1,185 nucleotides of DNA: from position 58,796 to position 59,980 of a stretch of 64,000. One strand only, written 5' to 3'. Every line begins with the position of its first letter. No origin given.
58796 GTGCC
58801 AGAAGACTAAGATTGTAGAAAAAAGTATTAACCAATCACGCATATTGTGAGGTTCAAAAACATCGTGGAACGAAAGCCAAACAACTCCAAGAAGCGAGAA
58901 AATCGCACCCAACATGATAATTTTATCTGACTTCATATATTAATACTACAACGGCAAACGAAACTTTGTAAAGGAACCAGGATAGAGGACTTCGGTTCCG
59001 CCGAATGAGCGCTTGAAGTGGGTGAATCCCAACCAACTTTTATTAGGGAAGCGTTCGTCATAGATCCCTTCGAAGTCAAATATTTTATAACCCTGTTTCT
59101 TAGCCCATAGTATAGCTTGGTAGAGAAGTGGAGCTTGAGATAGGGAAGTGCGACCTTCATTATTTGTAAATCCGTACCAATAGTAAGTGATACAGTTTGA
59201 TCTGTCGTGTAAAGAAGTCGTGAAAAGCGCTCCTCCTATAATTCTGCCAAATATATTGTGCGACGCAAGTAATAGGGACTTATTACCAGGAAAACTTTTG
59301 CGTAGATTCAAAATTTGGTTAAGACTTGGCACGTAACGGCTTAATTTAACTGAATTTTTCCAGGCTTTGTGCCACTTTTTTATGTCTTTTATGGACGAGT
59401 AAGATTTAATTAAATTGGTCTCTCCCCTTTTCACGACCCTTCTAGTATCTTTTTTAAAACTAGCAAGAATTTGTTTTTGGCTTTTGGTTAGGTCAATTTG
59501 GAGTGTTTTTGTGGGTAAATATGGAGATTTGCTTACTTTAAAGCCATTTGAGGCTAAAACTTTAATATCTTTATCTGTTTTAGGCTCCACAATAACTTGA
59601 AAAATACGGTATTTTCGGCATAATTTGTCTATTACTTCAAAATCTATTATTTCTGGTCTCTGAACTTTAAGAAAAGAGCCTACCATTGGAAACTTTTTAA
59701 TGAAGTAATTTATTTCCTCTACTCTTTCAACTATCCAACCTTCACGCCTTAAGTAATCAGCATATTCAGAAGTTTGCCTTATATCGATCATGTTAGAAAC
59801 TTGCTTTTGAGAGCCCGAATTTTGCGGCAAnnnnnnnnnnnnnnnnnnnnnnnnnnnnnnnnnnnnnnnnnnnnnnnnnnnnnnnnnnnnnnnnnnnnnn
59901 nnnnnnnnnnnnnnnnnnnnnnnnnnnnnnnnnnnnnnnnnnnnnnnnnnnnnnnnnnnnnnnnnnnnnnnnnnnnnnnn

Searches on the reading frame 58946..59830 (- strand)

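Call 69: search_protein_families(library=pfam, max_evalue=0.00001, proteins=[window:58946-59830:-])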
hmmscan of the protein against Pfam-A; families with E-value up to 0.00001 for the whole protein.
window:58946-59830:- (294 aa): 1 family
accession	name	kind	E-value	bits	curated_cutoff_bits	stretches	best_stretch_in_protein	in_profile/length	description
PF02388.22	FemAB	-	2.8e-06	26.9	24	0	215-289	320-391/406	FemAB family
